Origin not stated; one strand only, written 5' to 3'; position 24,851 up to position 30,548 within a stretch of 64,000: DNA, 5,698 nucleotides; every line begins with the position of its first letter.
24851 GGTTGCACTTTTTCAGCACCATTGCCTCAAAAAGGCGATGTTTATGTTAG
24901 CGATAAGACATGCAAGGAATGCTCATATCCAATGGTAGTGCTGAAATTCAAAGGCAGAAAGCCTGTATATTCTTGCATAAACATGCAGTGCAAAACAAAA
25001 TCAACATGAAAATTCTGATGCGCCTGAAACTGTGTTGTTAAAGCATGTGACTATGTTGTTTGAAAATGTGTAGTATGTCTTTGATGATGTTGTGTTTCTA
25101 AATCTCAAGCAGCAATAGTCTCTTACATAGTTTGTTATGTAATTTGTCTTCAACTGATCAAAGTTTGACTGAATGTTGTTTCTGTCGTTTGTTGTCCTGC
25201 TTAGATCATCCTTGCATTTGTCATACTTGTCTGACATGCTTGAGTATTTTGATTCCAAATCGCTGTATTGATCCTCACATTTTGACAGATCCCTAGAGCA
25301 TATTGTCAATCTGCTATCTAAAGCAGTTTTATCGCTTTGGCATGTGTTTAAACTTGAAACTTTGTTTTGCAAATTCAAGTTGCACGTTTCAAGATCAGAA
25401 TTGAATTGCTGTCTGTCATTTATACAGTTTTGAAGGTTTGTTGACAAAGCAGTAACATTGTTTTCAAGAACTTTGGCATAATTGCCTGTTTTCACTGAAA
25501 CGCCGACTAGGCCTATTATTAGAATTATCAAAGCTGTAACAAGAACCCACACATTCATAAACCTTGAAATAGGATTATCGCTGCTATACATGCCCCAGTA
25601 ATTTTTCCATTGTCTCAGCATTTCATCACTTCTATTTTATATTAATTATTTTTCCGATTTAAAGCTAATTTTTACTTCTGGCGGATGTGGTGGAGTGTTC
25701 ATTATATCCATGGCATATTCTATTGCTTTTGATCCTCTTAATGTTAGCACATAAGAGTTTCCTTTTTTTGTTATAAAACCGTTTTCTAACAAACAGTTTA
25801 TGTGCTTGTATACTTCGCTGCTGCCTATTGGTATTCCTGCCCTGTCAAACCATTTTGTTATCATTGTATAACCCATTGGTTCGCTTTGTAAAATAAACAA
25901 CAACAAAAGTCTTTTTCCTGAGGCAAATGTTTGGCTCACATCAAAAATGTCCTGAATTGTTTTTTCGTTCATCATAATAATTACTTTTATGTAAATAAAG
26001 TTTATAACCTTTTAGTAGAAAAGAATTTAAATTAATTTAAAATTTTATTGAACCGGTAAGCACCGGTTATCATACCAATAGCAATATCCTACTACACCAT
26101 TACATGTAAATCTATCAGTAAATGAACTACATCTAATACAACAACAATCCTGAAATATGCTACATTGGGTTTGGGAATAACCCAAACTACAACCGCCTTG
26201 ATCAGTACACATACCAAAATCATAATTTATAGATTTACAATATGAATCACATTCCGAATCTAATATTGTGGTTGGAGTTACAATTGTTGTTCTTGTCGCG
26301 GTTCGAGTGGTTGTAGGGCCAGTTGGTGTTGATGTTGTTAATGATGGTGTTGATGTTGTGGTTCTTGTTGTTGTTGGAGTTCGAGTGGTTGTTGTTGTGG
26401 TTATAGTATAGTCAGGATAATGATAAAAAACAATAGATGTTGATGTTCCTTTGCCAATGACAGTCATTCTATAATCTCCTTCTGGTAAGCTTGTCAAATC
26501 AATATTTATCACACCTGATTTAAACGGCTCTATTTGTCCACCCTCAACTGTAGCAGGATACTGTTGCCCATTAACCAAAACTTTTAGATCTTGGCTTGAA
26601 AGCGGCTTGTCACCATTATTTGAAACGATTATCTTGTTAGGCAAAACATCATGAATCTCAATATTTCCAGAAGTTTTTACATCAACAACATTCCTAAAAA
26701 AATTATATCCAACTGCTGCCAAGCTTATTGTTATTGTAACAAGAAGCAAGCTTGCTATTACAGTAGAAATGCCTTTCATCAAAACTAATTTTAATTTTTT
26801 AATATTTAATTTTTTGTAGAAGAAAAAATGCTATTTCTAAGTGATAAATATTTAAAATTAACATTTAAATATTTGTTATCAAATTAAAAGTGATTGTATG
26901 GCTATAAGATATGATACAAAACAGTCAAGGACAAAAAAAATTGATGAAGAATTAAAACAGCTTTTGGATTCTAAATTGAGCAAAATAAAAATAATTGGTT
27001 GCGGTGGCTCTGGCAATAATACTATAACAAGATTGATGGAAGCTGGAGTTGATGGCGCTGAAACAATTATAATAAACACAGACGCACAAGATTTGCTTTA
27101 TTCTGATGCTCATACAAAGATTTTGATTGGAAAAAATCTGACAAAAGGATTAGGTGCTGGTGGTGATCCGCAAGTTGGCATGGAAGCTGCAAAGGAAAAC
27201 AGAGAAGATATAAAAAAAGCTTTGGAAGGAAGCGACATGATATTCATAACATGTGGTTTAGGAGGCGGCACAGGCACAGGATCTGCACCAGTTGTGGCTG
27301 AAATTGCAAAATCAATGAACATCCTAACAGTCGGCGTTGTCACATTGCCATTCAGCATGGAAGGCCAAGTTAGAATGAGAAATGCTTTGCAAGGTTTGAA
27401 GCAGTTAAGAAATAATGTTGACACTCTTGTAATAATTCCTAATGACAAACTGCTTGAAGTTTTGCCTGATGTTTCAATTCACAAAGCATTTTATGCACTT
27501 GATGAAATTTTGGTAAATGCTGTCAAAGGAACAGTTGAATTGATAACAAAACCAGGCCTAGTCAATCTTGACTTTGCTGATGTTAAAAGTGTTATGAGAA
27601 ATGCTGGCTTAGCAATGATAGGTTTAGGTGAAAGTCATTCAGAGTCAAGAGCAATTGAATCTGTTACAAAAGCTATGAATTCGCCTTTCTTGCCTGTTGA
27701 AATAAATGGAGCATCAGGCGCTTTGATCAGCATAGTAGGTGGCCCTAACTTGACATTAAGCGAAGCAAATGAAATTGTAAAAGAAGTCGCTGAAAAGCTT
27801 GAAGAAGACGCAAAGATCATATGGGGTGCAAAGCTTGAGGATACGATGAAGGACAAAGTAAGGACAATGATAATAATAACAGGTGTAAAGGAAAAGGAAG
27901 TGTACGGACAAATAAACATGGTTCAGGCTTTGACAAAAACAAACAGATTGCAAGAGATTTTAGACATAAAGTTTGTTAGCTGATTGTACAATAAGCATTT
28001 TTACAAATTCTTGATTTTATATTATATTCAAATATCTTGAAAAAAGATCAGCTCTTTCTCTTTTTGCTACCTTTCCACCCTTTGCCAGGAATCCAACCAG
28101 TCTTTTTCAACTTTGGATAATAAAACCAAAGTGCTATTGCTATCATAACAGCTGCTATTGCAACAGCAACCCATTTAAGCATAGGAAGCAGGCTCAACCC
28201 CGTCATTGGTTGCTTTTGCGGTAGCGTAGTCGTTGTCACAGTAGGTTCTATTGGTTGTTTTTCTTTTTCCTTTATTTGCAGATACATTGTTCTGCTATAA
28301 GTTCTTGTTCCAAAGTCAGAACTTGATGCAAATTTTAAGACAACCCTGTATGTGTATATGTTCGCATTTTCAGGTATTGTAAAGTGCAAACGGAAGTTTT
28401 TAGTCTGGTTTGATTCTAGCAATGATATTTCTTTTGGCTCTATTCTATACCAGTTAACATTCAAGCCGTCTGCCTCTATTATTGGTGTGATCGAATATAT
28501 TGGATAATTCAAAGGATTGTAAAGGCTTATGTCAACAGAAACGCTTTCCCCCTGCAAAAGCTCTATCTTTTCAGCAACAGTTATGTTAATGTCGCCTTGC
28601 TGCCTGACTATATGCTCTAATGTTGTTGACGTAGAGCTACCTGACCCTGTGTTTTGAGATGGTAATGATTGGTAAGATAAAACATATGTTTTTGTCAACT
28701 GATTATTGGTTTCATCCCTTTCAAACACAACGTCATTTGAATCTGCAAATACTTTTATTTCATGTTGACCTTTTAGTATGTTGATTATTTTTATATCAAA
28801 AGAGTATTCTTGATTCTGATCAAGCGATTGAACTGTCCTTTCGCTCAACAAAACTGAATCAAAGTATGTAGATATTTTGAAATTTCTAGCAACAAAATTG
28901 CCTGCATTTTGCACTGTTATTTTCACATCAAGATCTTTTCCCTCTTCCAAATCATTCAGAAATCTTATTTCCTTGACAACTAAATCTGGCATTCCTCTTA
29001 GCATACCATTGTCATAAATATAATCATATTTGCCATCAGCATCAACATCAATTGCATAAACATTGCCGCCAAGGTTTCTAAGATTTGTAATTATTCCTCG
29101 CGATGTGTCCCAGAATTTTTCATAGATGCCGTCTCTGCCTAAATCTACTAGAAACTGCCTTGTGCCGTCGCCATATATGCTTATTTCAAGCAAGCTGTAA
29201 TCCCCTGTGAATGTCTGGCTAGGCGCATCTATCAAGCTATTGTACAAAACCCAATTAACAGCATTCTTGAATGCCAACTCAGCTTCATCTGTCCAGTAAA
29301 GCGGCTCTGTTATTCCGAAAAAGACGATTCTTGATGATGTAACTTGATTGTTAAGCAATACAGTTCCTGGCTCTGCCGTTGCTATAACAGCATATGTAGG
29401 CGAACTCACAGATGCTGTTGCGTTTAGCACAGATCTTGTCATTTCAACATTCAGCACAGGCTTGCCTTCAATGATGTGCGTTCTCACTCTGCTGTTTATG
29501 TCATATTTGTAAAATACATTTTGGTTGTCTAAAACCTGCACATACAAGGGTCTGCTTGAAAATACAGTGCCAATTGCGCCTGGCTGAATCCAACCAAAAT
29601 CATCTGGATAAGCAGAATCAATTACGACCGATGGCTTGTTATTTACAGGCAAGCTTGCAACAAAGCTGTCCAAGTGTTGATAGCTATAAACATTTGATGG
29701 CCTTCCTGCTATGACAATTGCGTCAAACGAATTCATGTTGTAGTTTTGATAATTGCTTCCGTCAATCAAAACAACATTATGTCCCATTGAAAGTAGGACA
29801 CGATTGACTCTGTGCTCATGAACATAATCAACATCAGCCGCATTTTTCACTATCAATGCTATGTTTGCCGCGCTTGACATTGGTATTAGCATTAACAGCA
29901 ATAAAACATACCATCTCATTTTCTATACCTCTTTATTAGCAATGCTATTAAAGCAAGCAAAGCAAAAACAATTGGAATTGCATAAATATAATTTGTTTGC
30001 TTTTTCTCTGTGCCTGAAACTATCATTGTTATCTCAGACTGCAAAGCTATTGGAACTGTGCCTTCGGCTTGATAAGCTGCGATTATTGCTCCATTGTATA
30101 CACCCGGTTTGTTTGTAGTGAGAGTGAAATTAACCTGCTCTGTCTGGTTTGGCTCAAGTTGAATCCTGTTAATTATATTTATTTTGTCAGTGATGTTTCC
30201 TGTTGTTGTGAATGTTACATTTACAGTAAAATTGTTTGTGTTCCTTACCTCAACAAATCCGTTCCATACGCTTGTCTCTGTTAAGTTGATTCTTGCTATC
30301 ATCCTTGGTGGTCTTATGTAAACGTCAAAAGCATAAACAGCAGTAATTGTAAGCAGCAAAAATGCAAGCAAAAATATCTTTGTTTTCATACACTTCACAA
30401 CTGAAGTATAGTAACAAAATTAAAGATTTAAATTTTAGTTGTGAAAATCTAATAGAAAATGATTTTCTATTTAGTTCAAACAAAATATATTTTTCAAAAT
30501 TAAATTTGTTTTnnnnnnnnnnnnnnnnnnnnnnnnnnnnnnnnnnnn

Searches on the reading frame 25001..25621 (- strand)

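Call 76: search_protein_families(library=pfam, proteins=[window:25001-25621:-], max_evalue=0.01)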
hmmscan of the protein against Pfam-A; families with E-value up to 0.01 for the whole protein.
window:25001-25621:- (206 aa): 6 families
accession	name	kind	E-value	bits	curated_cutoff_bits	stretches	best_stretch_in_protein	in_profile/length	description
PF00261.25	Tropomyosin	-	0.00011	22.2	38.6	1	50-147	142-239/242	Tropomyosin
PF17078.10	SHE3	-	0.00041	20.6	30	1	52-161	8-117/228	SWI5-dependent HO expression protein 3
PF14643.11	DUF4455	-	0.0026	16.9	30.4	1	54-133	365-440/469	Domain of unknown function (DUF4455)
PF24531.2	ANC1_spectrin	-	0.0031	18.3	27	0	113-160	7-53/95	Nuclear anchorage protein 1, spectrin repeat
PF06818.20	Fez1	-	0.0051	17.7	34.4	0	99-160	34-95/199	Fez1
PF04108.17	ATG17_like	-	0.0063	16.5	43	1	57-154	119-203/355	Autophagy protein ATG17-like domain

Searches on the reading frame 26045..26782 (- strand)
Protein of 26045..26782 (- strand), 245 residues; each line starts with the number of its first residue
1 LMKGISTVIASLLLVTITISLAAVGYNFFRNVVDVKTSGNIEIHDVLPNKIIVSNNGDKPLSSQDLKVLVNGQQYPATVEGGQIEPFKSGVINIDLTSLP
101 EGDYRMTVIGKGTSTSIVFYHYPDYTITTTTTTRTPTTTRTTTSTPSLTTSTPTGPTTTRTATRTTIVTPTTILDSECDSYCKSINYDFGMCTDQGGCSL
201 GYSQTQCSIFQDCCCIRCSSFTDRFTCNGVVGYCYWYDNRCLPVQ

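Call 3: search_protein_families(library=pfam, proteins=[window:26045-26782:-], max_evalue=1)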
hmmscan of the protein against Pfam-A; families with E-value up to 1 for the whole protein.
window:26045-26782:- (245 aa): 1 family
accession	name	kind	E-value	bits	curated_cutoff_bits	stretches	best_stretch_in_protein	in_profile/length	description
PF07790.16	Pilin_N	-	0.00054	21.2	25.2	1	3-73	1-76/78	Archaeal Type IV pilin, N-terminal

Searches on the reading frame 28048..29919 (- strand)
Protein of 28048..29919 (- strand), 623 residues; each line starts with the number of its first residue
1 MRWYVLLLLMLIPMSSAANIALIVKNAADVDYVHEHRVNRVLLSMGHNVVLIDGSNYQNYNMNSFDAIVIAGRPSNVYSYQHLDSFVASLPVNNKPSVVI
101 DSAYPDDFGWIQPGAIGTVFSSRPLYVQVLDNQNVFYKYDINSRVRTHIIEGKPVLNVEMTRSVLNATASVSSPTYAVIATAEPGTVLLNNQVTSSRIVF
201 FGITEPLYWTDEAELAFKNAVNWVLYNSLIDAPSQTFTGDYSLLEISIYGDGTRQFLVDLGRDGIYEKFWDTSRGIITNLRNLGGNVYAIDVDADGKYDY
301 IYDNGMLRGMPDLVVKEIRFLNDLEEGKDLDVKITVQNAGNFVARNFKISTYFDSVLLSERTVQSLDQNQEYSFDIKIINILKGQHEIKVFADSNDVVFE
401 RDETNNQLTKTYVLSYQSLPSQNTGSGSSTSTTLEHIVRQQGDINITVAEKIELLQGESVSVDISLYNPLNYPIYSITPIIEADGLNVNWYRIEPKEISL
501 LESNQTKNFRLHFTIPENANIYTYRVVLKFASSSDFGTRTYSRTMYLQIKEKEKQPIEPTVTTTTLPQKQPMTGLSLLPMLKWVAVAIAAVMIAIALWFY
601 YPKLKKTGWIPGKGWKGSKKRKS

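Call 3: search_protein_families(library=pfam, proteins=[window:28048-29919:-], max_evalue=1)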
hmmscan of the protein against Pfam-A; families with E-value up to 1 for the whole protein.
window:28048-29919:- (623 aa): 5 families
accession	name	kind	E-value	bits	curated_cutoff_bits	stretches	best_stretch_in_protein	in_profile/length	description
PF07705.17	CARDB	-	1.4e-19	70.6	22.7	1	311-410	2-101/101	CARDB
PF24595.1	DUF7619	-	0.024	15.1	27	1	327-385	19-75/133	Domain of unknown function (DUF7619)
PF03698.18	UPF0180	-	0.075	13.7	25.4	1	38-81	12-51/77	Uncharacterised protein family (UPF0180)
PF13454.12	NAD_binding_9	-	0.12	12.8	21.8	1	425-496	4-77/155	FAD-NAD(P)-binding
PF10633.15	NPCBM_assoc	-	0.17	12.6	24.4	0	490-529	34-74/78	NPCBM-associated, NEW3 domain of alpha-galactosidase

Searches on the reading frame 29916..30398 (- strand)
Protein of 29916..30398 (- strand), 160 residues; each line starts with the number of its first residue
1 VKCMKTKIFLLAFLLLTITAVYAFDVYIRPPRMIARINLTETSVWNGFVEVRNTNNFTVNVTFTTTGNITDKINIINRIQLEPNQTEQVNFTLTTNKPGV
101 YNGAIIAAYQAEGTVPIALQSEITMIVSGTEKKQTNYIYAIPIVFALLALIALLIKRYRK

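Call 3: search_protein_families(library=pfam, proteins=[window:29916-30398:-], max_evalue=1)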
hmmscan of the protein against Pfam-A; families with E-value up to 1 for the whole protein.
window:29916-30398:- (160 aa): 6 families
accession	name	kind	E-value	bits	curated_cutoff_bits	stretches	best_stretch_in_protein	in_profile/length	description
PF24053.1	DUF7356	-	0.019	15.4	27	1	33-97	23-84/105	Domain of unknown function (DUF7356)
PF07744.19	SPOC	-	0.02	15.2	25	1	41-93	7-66/153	SPOC domain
PF14310.12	Fn3-like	-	0.15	12.7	25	1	78-104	26-52/71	Fibronectin type III-like domain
PF24542.1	Ig_TPPC8_C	-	0.15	12.4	27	1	76-102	67-93/103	TPPC8 C-terminal Ig-like domain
PF11614.14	FixG_C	-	0.16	12.6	25.6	1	38-98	25-88/119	IG-like fold at C-terminal of FixG, putative oxidoreductase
PF20931.2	Dicer_platform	-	0.27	11.5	26.5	0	54-119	6-71/127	Dicer, platform domain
